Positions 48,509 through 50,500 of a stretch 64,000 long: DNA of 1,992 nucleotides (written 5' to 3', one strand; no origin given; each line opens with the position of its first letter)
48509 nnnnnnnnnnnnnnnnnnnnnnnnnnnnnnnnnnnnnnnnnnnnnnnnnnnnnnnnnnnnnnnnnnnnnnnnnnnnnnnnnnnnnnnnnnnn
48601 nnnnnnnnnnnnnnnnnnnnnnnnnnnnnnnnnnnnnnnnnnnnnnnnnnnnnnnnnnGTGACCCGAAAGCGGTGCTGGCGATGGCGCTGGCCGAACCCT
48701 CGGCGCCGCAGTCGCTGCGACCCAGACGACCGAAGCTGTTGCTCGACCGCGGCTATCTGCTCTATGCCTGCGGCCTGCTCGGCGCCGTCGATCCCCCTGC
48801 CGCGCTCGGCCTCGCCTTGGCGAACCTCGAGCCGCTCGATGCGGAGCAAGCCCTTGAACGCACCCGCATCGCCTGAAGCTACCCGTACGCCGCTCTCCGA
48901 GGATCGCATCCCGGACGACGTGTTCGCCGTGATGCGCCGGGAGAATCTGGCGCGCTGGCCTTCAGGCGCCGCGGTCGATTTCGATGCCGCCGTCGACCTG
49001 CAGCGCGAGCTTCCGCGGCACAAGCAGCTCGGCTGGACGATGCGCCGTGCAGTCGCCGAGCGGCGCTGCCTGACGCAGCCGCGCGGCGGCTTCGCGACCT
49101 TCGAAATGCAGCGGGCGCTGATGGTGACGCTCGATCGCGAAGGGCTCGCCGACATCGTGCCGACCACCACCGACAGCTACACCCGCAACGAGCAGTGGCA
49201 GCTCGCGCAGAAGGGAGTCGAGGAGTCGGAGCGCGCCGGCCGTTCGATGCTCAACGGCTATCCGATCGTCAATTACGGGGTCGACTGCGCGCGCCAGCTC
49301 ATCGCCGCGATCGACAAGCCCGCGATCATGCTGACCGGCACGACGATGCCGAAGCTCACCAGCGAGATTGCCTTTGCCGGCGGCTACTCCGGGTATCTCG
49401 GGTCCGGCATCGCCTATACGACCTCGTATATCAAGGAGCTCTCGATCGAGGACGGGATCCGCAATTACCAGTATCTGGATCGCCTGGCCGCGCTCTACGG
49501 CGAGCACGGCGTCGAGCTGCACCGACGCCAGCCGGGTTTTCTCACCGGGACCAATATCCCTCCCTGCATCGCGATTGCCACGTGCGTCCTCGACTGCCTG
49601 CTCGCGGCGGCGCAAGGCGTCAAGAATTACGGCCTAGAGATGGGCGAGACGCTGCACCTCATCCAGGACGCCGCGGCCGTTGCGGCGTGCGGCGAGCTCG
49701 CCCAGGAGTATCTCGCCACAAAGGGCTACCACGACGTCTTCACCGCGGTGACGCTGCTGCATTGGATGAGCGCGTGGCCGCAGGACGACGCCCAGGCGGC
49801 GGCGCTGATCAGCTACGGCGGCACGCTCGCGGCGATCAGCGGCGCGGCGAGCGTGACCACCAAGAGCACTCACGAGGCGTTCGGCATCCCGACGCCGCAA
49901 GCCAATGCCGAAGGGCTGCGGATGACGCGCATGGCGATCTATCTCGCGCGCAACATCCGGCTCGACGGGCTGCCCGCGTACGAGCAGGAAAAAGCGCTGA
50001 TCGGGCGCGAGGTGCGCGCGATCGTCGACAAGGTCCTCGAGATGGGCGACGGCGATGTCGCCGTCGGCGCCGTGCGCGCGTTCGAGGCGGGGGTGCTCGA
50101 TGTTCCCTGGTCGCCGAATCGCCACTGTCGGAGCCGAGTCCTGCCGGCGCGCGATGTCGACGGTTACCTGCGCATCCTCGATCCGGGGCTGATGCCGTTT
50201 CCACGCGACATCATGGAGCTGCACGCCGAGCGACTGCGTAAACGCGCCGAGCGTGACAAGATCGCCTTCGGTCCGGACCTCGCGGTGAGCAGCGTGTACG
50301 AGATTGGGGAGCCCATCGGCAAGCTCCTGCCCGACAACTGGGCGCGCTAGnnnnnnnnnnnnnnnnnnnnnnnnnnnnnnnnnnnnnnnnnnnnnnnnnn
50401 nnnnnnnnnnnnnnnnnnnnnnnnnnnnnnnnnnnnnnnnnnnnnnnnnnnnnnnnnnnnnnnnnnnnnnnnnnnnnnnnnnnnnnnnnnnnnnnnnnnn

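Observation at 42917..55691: Glutamate mutase operon without methylaspartate ammonia-lyase, fused to a three-part biotin carboxylase, TauE and a TTT transporter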

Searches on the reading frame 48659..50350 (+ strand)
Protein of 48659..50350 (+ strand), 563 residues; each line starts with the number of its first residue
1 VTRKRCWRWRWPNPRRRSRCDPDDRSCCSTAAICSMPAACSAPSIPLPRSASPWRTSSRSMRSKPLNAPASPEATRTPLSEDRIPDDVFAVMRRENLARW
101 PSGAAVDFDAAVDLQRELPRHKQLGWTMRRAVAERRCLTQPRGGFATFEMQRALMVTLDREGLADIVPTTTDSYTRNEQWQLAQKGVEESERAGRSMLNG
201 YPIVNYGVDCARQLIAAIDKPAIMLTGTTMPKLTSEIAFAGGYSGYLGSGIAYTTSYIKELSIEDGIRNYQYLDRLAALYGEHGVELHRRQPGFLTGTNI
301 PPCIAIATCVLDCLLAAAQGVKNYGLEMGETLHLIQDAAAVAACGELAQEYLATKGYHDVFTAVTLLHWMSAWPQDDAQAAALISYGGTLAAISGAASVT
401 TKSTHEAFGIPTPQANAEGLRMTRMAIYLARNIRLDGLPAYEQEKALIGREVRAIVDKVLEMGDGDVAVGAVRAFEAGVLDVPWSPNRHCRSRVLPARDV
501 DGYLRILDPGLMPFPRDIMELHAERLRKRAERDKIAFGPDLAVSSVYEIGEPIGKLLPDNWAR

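Call 5: search_protein_families(library=pfam, proteins=[window:48659-50350:+])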
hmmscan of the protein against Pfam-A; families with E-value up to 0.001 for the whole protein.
window:48659-50350:+ (563 aa): 1 family
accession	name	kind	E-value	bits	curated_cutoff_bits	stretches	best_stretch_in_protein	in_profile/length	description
PF06368.17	Met_asp_mut_E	-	1.6e-137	459.1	26.6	1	118-551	1-434/441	Methylaspartate mutase E chain (MutE)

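Call 7: search_protein_families(library=ncbifam, proteins=[window:48659-50350:+], max_evalue=0.00001)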
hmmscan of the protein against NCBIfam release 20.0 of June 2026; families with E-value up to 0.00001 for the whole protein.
window:48659-50350:+ (563 aa): 1 family
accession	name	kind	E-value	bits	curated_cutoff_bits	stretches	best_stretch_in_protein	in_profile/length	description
TIGR01503.1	MthylAspMut_E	equivalog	2e-131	438.8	390.1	1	81-534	3-456/480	methylaspartate mutase subunit E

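Call 16: search_solved_structures(query=window:48839-50350:+, max_evalue=0.001, show_alignments=1)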
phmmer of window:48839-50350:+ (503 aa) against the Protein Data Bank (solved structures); distinct sequences matched with E-value up to 0.001: 2.
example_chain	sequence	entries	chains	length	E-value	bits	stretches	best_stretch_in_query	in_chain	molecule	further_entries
1cb7_B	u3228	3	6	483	9.9e-109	367.5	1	23-491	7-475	PROTEIN (GLUTAMATE MUTASE) | GLUTAMATE MUTASE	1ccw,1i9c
6h9e_B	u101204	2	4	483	1.4e-108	367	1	23-491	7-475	Glutamate mutase epsilon subunit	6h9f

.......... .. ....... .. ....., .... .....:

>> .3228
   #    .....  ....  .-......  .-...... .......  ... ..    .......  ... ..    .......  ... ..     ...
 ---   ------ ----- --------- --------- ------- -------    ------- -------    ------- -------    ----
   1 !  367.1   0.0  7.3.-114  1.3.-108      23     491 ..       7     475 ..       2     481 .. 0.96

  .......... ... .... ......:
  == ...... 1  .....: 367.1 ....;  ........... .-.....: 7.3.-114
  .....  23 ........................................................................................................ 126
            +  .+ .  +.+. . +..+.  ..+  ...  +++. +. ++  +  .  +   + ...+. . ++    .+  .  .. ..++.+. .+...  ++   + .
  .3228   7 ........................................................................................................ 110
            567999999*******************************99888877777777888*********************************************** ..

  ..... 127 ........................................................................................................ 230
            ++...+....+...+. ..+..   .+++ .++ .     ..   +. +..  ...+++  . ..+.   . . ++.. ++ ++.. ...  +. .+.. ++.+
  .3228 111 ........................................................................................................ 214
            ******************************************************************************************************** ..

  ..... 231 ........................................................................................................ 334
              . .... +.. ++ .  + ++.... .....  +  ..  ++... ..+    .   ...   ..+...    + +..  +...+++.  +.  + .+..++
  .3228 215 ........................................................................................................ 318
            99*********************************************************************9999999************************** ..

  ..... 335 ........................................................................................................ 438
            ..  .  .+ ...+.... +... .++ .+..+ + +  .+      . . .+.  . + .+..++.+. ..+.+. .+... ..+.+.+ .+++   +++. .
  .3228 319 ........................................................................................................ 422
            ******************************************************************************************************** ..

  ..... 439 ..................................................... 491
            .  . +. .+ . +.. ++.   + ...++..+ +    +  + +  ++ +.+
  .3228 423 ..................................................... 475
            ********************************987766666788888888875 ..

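Call 34: search_protein_representatives(protein=window:48839-50350:+)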
Query: 503 residues. Proteins with E-value up to 0.001 (for the whole library): 870; up to 1e-10: 594; up to 1e-30: 250. The best 150 are listed.
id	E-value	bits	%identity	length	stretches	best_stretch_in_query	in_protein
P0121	2.0e-210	716.1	66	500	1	16-499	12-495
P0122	1.8e-153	528.3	86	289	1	95-363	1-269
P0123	2.4e-129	448.7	75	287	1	6-287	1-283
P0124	1.8e-122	426.0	64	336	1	170-498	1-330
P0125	5.5e-122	424.4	69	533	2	6-219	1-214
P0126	8.2e-114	397.5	42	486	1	23-491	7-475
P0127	4.6e-105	368.6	41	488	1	19-486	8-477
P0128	2.9e-99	349.5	39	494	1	20-473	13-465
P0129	2.9e-96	339.6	40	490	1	29-476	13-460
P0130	8.9e-96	338.0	40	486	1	17-472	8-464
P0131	7.7e-95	334.9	63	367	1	18-260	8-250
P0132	5.0e-93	328.9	39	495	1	19-474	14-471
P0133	7.3e-92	325.1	69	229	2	281-498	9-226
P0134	8.3e-91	321.6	38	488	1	35-478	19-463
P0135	1.9e-90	320.4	36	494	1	20-484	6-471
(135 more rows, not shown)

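Call 50: find_homologous_proteins(query=P0127, max_evalue=1e-50)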
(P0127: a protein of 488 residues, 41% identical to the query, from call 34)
Query P0127 (488 aa): 212 proteins with E <= 1e-50 among 8000 candidates; the best 120 are listed.
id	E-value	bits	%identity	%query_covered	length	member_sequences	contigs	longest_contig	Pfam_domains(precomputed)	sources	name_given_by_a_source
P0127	0.0e+0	1101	100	100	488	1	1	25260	PF06368.18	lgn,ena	-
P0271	3.6e-201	687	60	100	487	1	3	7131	PF06368.18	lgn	-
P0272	2.0e-199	681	62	100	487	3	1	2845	PF06368.18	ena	-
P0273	3.6e-197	674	62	100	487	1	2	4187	PF06368.18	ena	-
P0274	1.4e-194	665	60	99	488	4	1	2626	PF06368.18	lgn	-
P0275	2.6e-186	638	59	100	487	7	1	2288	PF06368.18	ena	-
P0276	6.5e-182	623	55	100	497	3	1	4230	PF06368.18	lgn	-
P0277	6.9e-181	620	57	100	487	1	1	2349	PF06368.18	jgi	jgi:methylaspartate mutase epsilon subunit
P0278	1.7e-180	619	57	99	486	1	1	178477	PF06368.18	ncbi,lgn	ncbi:MAG: methylaspartate mutase subunit E [Desulfitobacterium sp.]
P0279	5.1e-176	604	54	100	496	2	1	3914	PF06368.18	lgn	-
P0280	1.0e-171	590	54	99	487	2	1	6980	PF06368.18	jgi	-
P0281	3.2e-132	459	47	97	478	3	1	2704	PF06368.18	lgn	-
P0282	8.4e-131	455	47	98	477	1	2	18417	PF06368.18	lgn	-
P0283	9.3e-130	451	46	99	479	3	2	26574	PF06368.18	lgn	-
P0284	9.6e-129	448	45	98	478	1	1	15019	PF06368.18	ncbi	-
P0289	5.2e-126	439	44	98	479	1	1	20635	PF06368.18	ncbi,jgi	ncbi:MAG: methylaspartate mutase subunit E [Chloroflexota bacterium]|jgi:methylaspartate mutase epsi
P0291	9.7e-126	438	44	97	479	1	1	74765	PF06368.18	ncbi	ncbi:MAG: methylaspartate mutase subunit E [Peptococcaceae bacterium]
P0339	1.3e-112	395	42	95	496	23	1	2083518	PF06368.18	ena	-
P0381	1.6e-109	385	40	98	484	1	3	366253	PF06368.18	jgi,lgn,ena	-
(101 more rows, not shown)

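Call 51: find_encoding_contigs(protein=P0278, flank=8000, max_places=1)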
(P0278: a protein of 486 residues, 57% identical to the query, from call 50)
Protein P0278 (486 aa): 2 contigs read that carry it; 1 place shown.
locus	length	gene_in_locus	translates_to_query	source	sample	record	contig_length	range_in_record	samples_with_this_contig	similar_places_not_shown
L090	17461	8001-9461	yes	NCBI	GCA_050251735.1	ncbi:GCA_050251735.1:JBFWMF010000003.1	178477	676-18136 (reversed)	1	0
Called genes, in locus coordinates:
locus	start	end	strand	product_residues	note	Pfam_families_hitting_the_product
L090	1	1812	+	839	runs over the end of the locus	PF02901:PFL-like, PF01228:Gly_radical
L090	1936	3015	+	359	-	PF05145:AbrB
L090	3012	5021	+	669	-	PF00724:Oxidored_FMN, PF01207:Dus, PF13738:Pyr_redox_3 (faint), PF00070:Pyr_redox (faint), PF01134:GIDA (faint), PF07992:Pyr_redox_2, PF13450:NAD_binding_8 (weak)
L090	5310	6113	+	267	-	PF00106:adh_short, PF08659:KR, PF13561:adh_short_C2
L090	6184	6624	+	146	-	PF02310:B12-binding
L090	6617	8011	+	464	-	PF13941:MutL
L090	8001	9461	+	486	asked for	PF06368:Met_asp_mut_E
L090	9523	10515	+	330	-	PF03401:TctC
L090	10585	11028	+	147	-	PF07331:TctB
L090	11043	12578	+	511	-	PF01970:TctA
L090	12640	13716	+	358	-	PF13378:MR_MLE_C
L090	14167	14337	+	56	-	-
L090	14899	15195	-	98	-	-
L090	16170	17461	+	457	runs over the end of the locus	-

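Call 52: find_encoding_contigs(protein=P0127, flank=8000, max_places=1)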
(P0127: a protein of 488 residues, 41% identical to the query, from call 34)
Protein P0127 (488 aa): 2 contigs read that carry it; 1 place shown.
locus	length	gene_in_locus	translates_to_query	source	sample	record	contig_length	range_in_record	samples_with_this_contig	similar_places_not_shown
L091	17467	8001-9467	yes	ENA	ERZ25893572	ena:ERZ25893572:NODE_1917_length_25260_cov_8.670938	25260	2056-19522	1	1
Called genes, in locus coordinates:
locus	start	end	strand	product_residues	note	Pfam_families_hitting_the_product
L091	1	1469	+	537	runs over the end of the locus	PF06418:CTP_synth_N, PF00117:GATase, PF07722:Peptidase_C26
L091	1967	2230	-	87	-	PF13744:HTH_37 (weak), PF13560:HTH_31, PF01381:HTH_3, PF12844:HTH_19, PF13443:HTH_26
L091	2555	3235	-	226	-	PF00027:cNMP_binding, PF13545:HTH_Crp_2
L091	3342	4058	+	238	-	PF00037:Fer4 (weak), PF12837:Fer4_6, PF13237:Fer4_10 (weak), PF14697:Fer4_21 (weak), PF25160:LdpA_Fe-S-bd (faint), PF12838:Fer4_7, PF13187:Fer4_9 (weak), PF27217:AF_0155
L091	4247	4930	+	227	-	-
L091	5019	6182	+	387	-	PF13378:MR_MLE_C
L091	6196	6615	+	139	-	PF02310:B12-binding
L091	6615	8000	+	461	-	PF13941:MutL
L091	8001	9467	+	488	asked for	PF06368:Met_asp_mut_E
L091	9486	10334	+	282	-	PF00083:Sugar_tr (weak), PF07690:MFS_1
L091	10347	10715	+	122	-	PF07690:MFS_1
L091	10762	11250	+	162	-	PF07331:TctB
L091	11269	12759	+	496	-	PF01970:TctA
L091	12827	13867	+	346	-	PF03401:TctC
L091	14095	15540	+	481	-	PF00171:Aldedh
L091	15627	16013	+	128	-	PF07883:Cupin_2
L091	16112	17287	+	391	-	PF02746:MR_MLE_N, PF13378:MR_MLE_C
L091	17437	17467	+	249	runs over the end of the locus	PF00753:Lactamase_B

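Call 53: find_encoding_contigs(protein=P0291, flank=8000, max_places=1)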
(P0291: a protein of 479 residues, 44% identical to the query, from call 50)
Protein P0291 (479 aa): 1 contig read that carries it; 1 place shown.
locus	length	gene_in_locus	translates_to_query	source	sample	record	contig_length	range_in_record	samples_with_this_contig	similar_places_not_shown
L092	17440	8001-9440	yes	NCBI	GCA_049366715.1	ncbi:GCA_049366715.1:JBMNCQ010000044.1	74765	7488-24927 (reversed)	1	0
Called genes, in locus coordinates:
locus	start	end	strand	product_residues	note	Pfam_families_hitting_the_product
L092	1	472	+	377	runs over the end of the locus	PF04303:PrpF, PF05544:Pro_racemase (faint)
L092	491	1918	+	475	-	PF13941:MutL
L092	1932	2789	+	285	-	PF13714:PEP_mutase, PF00463:ICL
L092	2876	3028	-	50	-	-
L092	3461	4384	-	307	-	PF00126:HTH_1, PF03466:LysR_substrate, PF12727:PBP_like (weak)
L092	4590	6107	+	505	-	PF00171:Aldedh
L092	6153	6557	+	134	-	PF02310:B12-binding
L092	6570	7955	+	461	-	PF13941:MutL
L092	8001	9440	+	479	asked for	PF06368:Met_asp_mut_E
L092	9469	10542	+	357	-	PF13378:MR_MLE_C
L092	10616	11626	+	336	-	PF03401:TctC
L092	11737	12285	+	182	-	PF07331:TctB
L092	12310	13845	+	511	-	PF01970:TctA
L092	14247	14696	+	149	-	PF11188:DUF2975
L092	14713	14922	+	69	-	PF13443:HTH_26, PF01381:HTH_3 (faint)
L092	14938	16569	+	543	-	PF13687:DUF4153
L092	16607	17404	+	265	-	PF04439:Adenyl_transf (faint)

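Call 56: find_encoding_contigs(protein=P0339, flank=9000, max_places=2)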
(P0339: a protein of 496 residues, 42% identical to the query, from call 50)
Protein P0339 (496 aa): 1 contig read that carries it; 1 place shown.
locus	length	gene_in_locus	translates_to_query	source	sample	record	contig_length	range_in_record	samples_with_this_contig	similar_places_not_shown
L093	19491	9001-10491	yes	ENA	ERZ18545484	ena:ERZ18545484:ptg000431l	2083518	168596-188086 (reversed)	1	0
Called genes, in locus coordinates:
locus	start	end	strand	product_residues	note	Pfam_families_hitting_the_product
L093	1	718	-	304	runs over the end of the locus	PF02548:Pantoate_transf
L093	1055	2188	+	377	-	PF13379:NMT1_2 (weak)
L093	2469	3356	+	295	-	PF00528:BPD_transp_1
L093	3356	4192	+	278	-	PF00005:ABC_tran, PF00004:AAA (faint), PF13304:AAA_21 (faint)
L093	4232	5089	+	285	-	PF00528:BPD_transp_1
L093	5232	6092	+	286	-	PF00005:ABC_tran, PF13304:AAA_21 (faint)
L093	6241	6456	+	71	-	-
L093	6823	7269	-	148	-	PF02310:B12-binding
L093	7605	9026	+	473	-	PF13941:MutL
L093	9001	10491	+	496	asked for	PF06368:Met_asp_mut_E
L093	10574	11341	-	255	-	PF00227:Proteasome (weak)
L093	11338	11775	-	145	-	-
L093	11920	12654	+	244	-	PF00005:ABC_tran, PF13304:AAA_21 (weak)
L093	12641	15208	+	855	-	PF23357:DUF7088, PF09822:ABC_transp_aux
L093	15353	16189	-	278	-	PF01149:Fapy_DNA_glyco, PF06831:H2TH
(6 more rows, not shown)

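Call 57: find_encoding_contigs(protein=P0289, flank=9000, max_places=1)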
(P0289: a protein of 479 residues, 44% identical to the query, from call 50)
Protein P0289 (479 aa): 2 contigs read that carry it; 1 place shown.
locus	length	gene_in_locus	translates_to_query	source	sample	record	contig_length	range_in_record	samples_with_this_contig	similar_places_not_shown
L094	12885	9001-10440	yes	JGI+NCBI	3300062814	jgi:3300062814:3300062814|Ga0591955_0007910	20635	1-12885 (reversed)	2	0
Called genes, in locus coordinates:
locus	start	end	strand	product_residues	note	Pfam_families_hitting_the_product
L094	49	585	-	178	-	PF01558:POR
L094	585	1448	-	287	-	PF02775:TPP_enzyme_C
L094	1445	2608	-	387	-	PF01855:POR_N, PF02780:Transketolase_C (weak), PF17147:PFOR_II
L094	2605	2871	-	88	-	PF13183:Fer4_8 (faint), PF14697:Fer4_21 (faint), PF12797:Fer4_2 (weak), PF12837:Fer4_6 (faint), PF13237:Fer4_10 (weak), PF00037:Fer4 (weak), PF12838:Fer4_7 (weak), PF13187:Fer4_9 (weak)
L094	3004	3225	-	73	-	-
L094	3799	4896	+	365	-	PF03401:TctC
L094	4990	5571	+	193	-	PF07331:TctB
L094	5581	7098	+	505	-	PF01970:TctA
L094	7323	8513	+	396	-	PF13378:MR_MLE_C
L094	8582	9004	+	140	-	PF02310:B12-binding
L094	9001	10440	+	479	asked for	PF06368:Met_asp_mut_E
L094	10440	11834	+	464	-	PF13941:MutL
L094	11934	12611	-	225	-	PF01738:DLH (weak), PF00561:Abhydrolase_1 (faint), PF12146:Hydrolase_4 (faint), PF20408:Abhydrolase_11 (weak)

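Call 58: find_encoding_contigs(protein=P0381, flank=6000, max_places=1)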
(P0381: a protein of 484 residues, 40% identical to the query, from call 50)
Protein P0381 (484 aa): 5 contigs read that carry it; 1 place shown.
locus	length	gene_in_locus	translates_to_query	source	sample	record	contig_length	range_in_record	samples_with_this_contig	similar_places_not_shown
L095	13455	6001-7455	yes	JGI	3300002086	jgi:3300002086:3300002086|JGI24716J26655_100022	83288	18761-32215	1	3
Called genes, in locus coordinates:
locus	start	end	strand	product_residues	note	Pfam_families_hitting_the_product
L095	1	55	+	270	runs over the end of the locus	PF02361:CbiQ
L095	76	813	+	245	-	PF01416:PseudoU_synth_1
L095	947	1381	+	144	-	PF00572:Ribosomal_L13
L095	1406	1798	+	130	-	PF00380:Ribosomal_S9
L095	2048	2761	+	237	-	PF01520:Amidase_3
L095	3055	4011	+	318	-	PF00392:GntR, PF14502:HTH_41 (weak), PF13412:HTH_24 (weak), PF27163:YmtS_Ross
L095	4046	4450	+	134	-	PF02310:B12-binding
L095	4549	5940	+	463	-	PF13941:MutL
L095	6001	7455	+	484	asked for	PF06368:Met_asp_mut_E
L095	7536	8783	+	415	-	PF05034:MAAL_N, PF07476:MAAL_C, PF13378:MR_MLE_C (weak)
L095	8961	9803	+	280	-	PF05681:Fumerase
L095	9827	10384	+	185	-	PF05683:Fumerase_C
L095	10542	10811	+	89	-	PF06857:ACP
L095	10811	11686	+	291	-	PF03328:HpcH_HpaI, PF15617:C-C_Bond_Lyase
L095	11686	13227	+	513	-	PF04223:CitF, PF13336:AcetylCoA_hyd_C (weak)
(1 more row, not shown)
